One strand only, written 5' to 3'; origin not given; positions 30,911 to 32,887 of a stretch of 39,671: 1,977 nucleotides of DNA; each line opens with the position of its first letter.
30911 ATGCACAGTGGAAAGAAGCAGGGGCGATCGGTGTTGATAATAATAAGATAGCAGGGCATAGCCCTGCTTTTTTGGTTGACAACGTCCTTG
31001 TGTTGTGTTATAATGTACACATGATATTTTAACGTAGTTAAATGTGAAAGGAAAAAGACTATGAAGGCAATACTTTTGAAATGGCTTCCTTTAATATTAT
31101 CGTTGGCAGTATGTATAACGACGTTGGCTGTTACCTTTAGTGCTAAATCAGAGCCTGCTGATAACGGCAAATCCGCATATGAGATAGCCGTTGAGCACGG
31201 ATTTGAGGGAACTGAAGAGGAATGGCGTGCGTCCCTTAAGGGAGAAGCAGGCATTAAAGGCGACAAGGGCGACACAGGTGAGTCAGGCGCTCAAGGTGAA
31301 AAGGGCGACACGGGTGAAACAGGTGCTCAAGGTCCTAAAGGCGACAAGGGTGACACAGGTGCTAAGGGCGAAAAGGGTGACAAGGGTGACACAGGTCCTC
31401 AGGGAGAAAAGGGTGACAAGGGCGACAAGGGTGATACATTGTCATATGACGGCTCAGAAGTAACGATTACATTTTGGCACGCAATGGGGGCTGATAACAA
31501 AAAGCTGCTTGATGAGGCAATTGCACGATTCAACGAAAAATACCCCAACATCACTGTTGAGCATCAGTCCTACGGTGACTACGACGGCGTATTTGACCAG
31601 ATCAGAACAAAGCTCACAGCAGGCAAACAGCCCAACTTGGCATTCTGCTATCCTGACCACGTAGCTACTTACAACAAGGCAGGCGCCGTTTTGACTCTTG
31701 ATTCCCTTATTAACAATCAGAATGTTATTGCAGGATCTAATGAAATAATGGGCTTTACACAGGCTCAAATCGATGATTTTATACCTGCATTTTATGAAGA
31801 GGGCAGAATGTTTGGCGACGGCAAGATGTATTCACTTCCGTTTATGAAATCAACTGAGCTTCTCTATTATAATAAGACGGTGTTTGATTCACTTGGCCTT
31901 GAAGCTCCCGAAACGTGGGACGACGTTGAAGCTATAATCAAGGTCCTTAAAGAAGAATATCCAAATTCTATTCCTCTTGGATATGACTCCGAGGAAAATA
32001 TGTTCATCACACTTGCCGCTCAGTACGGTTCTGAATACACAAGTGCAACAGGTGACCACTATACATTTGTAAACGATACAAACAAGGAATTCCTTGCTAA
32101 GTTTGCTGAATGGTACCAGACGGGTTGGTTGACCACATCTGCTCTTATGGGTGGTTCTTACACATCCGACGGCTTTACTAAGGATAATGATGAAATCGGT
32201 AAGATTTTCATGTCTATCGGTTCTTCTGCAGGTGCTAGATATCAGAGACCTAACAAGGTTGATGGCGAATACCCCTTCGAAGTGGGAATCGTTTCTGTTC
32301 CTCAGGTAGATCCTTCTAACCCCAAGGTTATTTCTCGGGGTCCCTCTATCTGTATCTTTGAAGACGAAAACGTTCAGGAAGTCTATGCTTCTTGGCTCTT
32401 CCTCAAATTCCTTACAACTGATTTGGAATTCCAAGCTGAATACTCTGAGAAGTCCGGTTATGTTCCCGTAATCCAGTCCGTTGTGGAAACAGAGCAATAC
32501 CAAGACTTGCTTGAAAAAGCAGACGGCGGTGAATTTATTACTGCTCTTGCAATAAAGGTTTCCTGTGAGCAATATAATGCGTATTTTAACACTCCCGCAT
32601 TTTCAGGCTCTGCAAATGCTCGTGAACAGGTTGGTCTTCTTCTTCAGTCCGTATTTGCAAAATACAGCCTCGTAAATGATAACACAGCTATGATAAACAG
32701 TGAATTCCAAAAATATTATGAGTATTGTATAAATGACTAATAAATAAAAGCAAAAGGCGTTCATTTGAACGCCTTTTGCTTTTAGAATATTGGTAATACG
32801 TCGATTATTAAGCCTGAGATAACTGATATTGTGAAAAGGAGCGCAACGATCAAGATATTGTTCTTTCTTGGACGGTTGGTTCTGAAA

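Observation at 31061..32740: Collagen-like (Gly-X-Y)22 stalk inserted between a membrane anchor and an orphan ABC solute-binding domain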

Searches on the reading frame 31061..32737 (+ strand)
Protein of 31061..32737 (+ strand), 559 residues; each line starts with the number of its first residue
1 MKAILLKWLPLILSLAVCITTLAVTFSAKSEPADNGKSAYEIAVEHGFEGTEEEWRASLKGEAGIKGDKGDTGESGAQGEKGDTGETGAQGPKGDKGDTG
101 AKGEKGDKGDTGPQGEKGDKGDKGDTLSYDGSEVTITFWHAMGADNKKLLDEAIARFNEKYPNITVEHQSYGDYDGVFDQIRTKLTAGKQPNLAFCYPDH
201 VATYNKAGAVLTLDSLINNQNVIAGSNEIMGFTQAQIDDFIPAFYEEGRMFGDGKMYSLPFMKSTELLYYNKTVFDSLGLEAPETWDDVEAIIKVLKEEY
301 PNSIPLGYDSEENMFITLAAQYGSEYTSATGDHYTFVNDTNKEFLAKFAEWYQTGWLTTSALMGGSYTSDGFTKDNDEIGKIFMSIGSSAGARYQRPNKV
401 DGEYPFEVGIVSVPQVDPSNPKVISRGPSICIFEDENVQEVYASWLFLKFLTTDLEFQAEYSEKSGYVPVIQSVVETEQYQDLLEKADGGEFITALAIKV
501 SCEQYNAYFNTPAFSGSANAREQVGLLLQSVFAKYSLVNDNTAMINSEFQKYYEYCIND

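Call 3: search_protein_families(library=pfam, proteins=[window:31061-32737:+], max_evalue=0.1)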
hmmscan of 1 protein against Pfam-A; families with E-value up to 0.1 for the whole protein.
window:31061-32737:+ (559 aa): 4 families
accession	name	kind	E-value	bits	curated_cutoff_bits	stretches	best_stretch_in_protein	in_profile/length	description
PF13416.11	SBP_bac_8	-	2.3e-35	123.2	27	1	152-482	1-273/279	Bacterial extracellular solute-binding protein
PF01547.30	SBP_bac_1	-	4.1e-28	99.7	26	1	149-453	9-302/307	Bacterial extracellular solute-binding protein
PF01391.23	Collagen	-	6.4e-10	39.1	27.2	1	67-124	1-58/60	Collagen triple helix repeat (20 copies)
PF20958.2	GxGYxYP_N_3rd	-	0.062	13.9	24.4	0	285-328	36-79/91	GxGYxYP third domain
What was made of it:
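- On Family-1 / CUT1-type extracellular solute-binding proteins (Pfam SBP_bac_1, SBP_bac_8): SBP_bac_8 scores 123 bits (cut-off 27) and SBP_bac_1 scores 99.7 bits (cut-off 26) (call 3).
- Checked: Pfam gives Collagen PF01391 at 39.1 bits (cut-off 27.2), SBP_bac_8 at E 2e-35 and SBP_bac_1 at E 4e-28 (call 3).
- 22 perfect triplets with a Pfam Collagen match above its cut-off (call 3).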

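Call 4: search_protein_families(library=ncbifam, proteins=[window:31061-32737:+], max_evalue=0.1)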
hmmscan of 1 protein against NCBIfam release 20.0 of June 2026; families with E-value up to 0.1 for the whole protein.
window:31061-32737:+ (559 aa): 8 families
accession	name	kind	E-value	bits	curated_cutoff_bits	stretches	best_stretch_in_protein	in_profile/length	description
NF008211.0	PRK10974.1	equivalog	4.1e-19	68.5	411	1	134-494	27-375/439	sn-glycerol-3-phosphate ABC transporter substrate-binding protein UgpB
NF046116.1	adhesin_Lcl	equivalog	7.7e-14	51.1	500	1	58-125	123-196/431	collagen-like adhesin Lcl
NF038330.1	adhesin_SclA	exception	1.8e-13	50.9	400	1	54-126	149-224/405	LPXTG-anchored collagen-like adhesin Scl1/SclA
NF038329.2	gly_rich_SclB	equivalog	3.2e-13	49.4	325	1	38-126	97-185/442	LPXTG-anchored collagen-like adhesin Scl2/SclB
TIGR03850.1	bind_CPR_0540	equivalog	4.9e-11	41.9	299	1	126-471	31-364/437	carbohydrate ABC transporter substrate-binding protein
NF045826.1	lipo_P68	equivalog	1.8e-07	30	200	1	145-275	49-173/669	P68 family surface lipoprotein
TIGR03851.1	chitin_NgcE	equivalog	5.7e-07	28.8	399.65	1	150-299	56-196/450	N-acetylglucosamine/diacetylchitobiose ABC transporter substrate-binding protein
NF053763.1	ABCarbgalBndGanS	equivalog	0.0049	15.7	700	1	146-289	49-169/420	galactooligosaccharide ABC transporter substrate-binding protein GanS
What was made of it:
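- On Named collagen-like adhesins Scl1/Scl2 and Lcl (NCBIfam): 49-51 bits against cut-offs of 325-500; the matches cover only the repeats (call 4).
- Closest known: Bacterial collagen-like surface proteins. Same: NCBIfam gives partial hits to Lcl and Scl over the repeats only (call 4).
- Closest known: Bacterial collagen-like surface proteins. Different: The whole-protein scores are far below those families' cut-offs (call 4).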

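Call 6: find_homologous_proteins(query=window:31061-32737:+, max_evalue=0.00001)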
Query window:31061-32737:+ (559 aa): 7241 proteins with E <= 0.00001 among 8000 candidates; the best 120 are listed.
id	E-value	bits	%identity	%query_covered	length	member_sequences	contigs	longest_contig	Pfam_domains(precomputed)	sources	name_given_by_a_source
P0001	0.0e+0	1276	100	100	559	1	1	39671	PF01391.24,PF13416.12,PF01547.31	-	-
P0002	0.0e+0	1198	93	100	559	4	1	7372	PF01391.24,PF13416.12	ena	-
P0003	4.8e-236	803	80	78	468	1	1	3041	PF13416.12,PF01547.31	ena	-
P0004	4.6e-233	793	79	78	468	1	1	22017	PF13416.12,PF01547.31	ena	-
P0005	4.9e-233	793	80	77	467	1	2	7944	PF13416.12,PF01547.31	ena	-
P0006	8.1e-233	792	80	77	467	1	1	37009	PF13416.12,PF01547.31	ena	-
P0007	1.4e-232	791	80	77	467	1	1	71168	PF13416.12,PF01547.31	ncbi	-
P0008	3.5e-232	790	80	77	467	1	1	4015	PF13416.12,PF01547.31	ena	-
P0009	5.7e-232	789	79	78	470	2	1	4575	PF13416.12,PF01547.31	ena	-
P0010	9.0e-231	785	77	80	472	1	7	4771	PF13416.12,PF01547.31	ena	-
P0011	2.0e-230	784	79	77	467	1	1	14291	PF13416.12,PF01547.31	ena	-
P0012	5.6e-230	783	78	77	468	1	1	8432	PF13416.12,PF01547.31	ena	-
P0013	6.4e-230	783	79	77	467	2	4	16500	PF13416.12,PF01547.31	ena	-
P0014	2.8e-229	780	78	77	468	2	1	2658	PF13416.12,PF01547.31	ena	-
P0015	4.6e-229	780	80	77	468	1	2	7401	PF13416.12,PF01547.31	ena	-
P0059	1.6e-216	738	73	77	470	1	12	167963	PF13416.12,PF01547.31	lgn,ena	-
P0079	4.4e-201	687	69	77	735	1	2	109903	PF00085.27,PF08534.17,PF13905.13,PF00578.28,PF02368.25,PF01547.31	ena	-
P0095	3.3e-186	638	66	75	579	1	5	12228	PF13416.12,PF01547.31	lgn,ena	-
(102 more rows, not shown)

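Call 9: find_encoding_contigs(protein=P0002, flank=10000, max_places=4)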
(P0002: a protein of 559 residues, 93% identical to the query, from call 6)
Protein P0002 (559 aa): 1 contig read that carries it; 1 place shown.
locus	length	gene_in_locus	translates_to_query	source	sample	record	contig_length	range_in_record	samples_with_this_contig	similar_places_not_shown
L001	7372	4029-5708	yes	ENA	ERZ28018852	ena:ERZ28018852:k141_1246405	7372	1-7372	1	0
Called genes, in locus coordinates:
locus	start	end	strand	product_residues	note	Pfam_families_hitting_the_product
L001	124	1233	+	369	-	PF03033:Glyco_transf_28, PF04101:Glyco_tran_28_C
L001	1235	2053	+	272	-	PF08478:POTRA_1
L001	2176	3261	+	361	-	PF00091:Tubulin, PF12327:FtsZ_C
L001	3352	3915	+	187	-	PF07883:Cupin_2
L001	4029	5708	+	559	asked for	PF01391:Collagen, PF13416:SBP_bac_8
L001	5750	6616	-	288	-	PF11449:ArsP_2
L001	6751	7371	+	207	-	?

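Call 10: find_encoding_contigs(protein=P0007, flank=10000, max_places=3)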
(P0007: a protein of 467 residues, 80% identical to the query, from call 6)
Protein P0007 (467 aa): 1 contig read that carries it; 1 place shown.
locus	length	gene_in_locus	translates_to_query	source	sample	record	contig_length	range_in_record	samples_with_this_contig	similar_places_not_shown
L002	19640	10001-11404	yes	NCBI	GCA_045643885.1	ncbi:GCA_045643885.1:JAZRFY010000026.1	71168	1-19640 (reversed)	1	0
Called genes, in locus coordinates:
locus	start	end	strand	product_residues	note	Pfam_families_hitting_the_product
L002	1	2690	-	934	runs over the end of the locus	PF00675:Peptidase_M16 (weak), PF05193:Peptidase_M16_C, PF08367:M16C_assoc, PF22516:PreP_C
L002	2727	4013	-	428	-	PF03313:SDH_alpha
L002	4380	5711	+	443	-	PF01595:CNNM, PF00571:CBS, PF03471:CorC_HlyC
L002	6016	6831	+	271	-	PF06271:RDD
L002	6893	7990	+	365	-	PF00005:ABC_tran, PF13304:AAA_21 (faint), PF17850:CysA_C_terminal (weak)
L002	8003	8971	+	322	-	PF00528:BPD_transp_1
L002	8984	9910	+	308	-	PF00528:BPD_transp_1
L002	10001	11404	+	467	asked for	PF01547:SBP_bac_1, PF13416:SBP_bac_8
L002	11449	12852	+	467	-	PF00565:SNase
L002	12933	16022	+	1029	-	-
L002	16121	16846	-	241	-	PF01975:SurE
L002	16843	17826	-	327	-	PF01368:DHH, PF02272:DHHA1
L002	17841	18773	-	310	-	PF01368:DHH, PF02272:DHHA1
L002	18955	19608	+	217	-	PF12710:HAD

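Call 12: search_protein_families(library=phrogs, proteins=[window:31061-32737:+], max_evalue=0.01)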
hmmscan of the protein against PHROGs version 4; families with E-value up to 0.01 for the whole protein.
window:31061-32737:+ (559 aa): 52 families (the best 25 are shown)
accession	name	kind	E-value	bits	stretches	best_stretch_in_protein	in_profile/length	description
phrog_5073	-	tail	2.7e-20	73.9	1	59-125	292-358/519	tail fiber protein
phrog_6320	-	tail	1.2e-19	71.6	1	60-125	112-177/745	tail fiber protein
phrog_366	-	tail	2.2e-19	71.3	1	29-154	286-388/474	tail fiber protein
phrog_819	-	tail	4.2e-19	69.2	1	47-131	505-596/1024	tail protein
phrog_14726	-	tail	1.2e-14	55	1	35-126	123-215/537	tail fiber protein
phrog_3904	-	tail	4e-14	52.9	1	33-125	192-286/1086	tail fiber protein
phrog_25888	-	unknown function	5.3e-14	53.2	2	31-92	210-273/325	-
phrog_38806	-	unknown function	5.8e-14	53.1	1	63-126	63-126/285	-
phrog_13286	-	tail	1.6e-13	50.9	1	29-95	63-123/662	tail protein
phrog_33406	-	tail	3.7e-13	49.6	1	57-130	202-278/651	tail fiber protein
phrog_4440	-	tail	8.6e-13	49.2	2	28-80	145-193/410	tail fiber protein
phrog_1658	-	unknown function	9.6e-13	49.4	1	32-126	9-108/239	-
phrog_8745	-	tail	1.9e-12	46.3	1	60-126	1394-1460/1803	tail fiber protein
phrog_10972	-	tail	1.6e-11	45.3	2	88-125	160-197/343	tail fiber protein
phrog_17587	-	tail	1.1e-10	41.6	1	60-128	350-418/641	tail fiber protein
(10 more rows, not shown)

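Call 16: find_encoding_contigs(protein=P0006, flank=10000, max_places=2)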
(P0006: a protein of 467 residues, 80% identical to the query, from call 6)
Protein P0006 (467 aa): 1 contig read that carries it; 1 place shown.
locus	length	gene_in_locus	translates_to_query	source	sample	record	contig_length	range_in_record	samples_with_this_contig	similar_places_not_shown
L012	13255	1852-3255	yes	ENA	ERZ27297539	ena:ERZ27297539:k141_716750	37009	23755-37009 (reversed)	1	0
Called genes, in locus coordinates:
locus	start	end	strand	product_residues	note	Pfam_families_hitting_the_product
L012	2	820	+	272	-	?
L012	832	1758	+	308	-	PF00528:BPD_transp_1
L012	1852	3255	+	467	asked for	PF01547:SBP_bac_1, PF13416:SBP_bac_8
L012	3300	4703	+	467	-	PF00565:SNase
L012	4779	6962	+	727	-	-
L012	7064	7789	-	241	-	PF01975:SurE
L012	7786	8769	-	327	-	PF01368:DHH, PF02272:DHHA1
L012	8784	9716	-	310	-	PF01368:DHH, PF02272:DHHA1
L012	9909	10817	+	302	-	PF12710:HAD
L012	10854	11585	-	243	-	PF01061:ABC2_membrane, PF12698:ABC2_membrane_3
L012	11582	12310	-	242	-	PF00005:ABC_tran, PF13304:AAA_21 (weak)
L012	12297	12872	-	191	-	PF13305:TetR_C_33 (weak)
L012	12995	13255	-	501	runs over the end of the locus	PF02074:Peptidase_M32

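Call 17: find_encoding_contigs(protein=P0004, flank=10000, max_places=2)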
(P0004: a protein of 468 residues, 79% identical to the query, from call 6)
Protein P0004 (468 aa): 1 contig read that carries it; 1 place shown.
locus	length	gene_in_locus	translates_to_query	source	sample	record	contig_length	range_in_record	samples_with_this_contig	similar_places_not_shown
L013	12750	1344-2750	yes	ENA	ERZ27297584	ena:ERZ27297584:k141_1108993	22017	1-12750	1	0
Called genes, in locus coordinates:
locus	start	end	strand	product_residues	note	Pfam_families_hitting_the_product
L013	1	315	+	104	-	?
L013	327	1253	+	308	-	PF00528:BPD_transp_1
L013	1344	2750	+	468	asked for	PF01547:SBP_bac_1, PF13416:SBP_bac_8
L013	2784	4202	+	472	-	PF00565:SNase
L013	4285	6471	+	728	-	-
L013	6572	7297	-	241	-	PF01975:SurE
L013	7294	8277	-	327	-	PF01368:DHH, PF02272:DHHA1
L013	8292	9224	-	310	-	PF01368:DHH, PF02272:DHHA1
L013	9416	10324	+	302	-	PF12710:HAD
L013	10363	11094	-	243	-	PF01061:ABC2_membrane, PF12698:ABC2_membrane_3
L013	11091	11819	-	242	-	PF00005:ABC_tran, PF13304:AAA_21 (weak)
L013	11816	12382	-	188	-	PF13305:TetR_C_33 (weak)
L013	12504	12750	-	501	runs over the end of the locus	PF02074:Peptidase_M32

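Call 18: find_encoding_contigs(protein=P0059, flank=10000, max_places=2)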
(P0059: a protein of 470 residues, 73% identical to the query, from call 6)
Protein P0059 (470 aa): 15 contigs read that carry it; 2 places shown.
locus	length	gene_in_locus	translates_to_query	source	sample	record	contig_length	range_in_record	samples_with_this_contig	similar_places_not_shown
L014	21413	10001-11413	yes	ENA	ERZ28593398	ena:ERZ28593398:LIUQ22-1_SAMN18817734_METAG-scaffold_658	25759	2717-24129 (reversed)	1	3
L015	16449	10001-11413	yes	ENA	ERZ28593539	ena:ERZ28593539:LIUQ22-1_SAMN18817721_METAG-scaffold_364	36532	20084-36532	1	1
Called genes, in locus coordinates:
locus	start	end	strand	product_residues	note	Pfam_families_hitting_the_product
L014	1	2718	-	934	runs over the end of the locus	PF00675:Peptidase_M16 (weak), PF05193:Peptidase_M16_C, PF08367:M16C_assoc, PF22516:PreP_C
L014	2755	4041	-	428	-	PF03313:SDH_alpha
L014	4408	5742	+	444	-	PF01595:CNNM, PF00571:CBS (weak), PF03471:CorC_HlyC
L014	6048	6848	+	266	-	PF06271:RDD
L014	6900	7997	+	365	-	PF00005:ABC_tran, PF17912:OB_MalK (weak), PF17850:CysA_C_terminal (weak)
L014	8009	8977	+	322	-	PF00528:BPD_transp_1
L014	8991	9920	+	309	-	PF00528:BPD_transp_1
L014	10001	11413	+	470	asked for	PF01547:SBP_bac_1, PF13416:SBP_bac_8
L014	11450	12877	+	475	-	PF00565:SNase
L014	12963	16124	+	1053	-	-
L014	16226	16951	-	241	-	PF01975:SurE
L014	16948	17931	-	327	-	PF01368:DHH, PF02272:DHHA1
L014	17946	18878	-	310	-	PF01368:DHH, PF02272:DHHA1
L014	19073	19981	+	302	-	PF12710:HAD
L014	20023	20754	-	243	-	PF01061:ABC2_membrane, PF12698:ABC2_membrane_3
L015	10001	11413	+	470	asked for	PF01547:SBP_bac_1, PF13416:SBP_bac_8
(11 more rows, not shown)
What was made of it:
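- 31439..32737 (+): aa 127-559: family-1 (CUT1-type) solute-binding head, closest to the dinucleotide-binding and UgpB sub-group. About 80% identical to operon-encoded SBPs (calls 6, 10, 16-18).
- DHH/DHHA1 and SurE genes lie next to the operon (calls 10, 16-18).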

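Call 39: search_protein_families(library=pfam, proteins=[L013:2784-4199:+, L013:4285-6468:+, L002:12933-16019:+, L002:6016-6828:+, L002:6893-7987:+], max_evalue=0.01)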
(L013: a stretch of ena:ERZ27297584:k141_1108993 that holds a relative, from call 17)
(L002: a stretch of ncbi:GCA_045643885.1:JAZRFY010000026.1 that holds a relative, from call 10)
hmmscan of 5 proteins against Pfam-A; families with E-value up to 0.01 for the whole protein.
L013:2784-4199:+ (472 aa): 1 family
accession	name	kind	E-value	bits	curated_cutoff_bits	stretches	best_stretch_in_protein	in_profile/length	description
PF00565.23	SNase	-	1.3e-10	42.1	21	1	101-208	2-103/107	Staphylococcal nuclease homologue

L013:4285-6468:+ (728 aa): 1 family
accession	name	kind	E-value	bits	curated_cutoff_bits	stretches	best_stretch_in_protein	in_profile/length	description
PF20578.4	aBig_2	-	0.0011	19.2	27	1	68-117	30-75/89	Atrophied bacterial Ig domain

L002:12933-16019:+ (1029 aa): 1 family
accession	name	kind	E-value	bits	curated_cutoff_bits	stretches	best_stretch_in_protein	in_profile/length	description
PF01336.31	tRNA_anti-codon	-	0.01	16.2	27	0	810-836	39-66/75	OB-fold nucleic acid binding domain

L002:6016-6828:+ (271 aa): 1 family
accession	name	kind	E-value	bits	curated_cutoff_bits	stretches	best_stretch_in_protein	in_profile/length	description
PF06271.18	RDD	-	6.5e-13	49.6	24.1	1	8-235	2-136/137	RDD family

L002:6893-7987:+ (365 aa): 4 families
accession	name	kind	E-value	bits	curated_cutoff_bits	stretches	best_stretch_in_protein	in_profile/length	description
PF00005.33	ABC_tran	-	3.5e-37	128.5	25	1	27-173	1-136/137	ABC transporter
PF17850.7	CysA_C_terminal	-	4.6e-06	27.6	29.7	1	252-288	1-39/43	CysA C-terminal regulatory domain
PF13304.12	AAA_21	-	1.3e-05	25.9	27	0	140-207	232-301/304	AAA domain, putative AbiEii toxin, Type IV TA system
PF17912.7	OB_MalK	-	0.00023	22.4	27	1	247-288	1-51/53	MalK OB fold domain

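Call 52: predict_structure(alignment_id=A1)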
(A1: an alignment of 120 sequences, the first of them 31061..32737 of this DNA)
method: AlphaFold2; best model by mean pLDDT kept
length: 559 residues; sequences in the alignment: 120
mean_pLDDT: 85.6   pTM: 0.77
mean pLDDT of the five models: 85.6, 85.3, 84.4, 84.1, 83.9
residues with pLDDT >= 90: 412; 70-90: 63; 50-70: 10; < 50: 74
segments of 3 or more residues with pLDDT < 50: 27-35, 61-125
pLDDT, mean of each block of 10 residues (from residue 1): 76 84 52 57 82 81 34 28 28 30 30 34 61 96 93 97 97 93 92 95 94 96 87 97 96 97 96 98 98 99 98 98 96 96 98 98 94 97 97 95 97 97 94 96 97 96 91 94 94 95 94 95 98 98 99 95
secondary structure, 60 per line:
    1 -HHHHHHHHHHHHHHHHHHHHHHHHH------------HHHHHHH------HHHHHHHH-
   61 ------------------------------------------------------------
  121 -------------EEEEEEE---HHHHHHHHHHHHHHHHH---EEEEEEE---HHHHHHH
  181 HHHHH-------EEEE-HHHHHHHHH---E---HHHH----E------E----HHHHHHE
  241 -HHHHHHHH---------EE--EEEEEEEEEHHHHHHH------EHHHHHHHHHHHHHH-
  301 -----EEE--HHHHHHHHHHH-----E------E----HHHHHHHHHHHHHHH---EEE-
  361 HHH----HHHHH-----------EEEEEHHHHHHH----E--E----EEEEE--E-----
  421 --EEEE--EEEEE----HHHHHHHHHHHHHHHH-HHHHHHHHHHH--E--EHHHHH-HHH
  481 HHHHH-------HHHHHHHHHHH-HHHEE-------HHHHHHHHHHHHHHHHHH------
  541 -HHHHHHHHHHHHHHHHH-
elements in order: H2-26 H39-45 H52-59 E134-140 H144-160 E164-170 H174-185 E193-196 H198-206 H214-217 H234-239 H242-249 E263-271 H272-278 H286-299 E306-308 H311-321 H339-353 E357-359 H368-372 E384-388 H389-395 E408-412 E423-426 E429-433 H438-453 H455-465 H472-476 H478-485 H493-503 H517-534 H542-558
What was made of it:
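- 31061..31141 (+): aa 1-27: hydrophobic N-terminal helix. It is probably an uncleaved signal-anchor and replaces the lipoprotein signal of the canonical family. AlphaFold2 helix at 2-26 (call 52).
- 31166..31240 (+): aa 36-60: pre-collagen motif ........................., modelled as helix-loop-helix; a candidate nucleation or trimerisation element. AlphaFold2 helices 39-45 and 52-59 with pLDDT about 82 (call 52).
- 31439..32737 (+): Pfam (call 3). pLDDT above 90 (call 52).
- On Family-1 / CUT1-type extracellular solute-binding proteins (Pfam SBP_bac_1, SBP_bac_8): The AlphaFold2 head has pLDDT above 90 (call 52).
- On Bacterial collagen-like proteins (Pfam Collagen PF01391): The motif is modelled as helix-loop-helix with pLDDT about 82 (call 52).
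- Only a monomer could be modelled, and the stalk has pLDDT below 35 (call 52). AlphaFold2 gives no structure for aa 61-125 (call 52).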
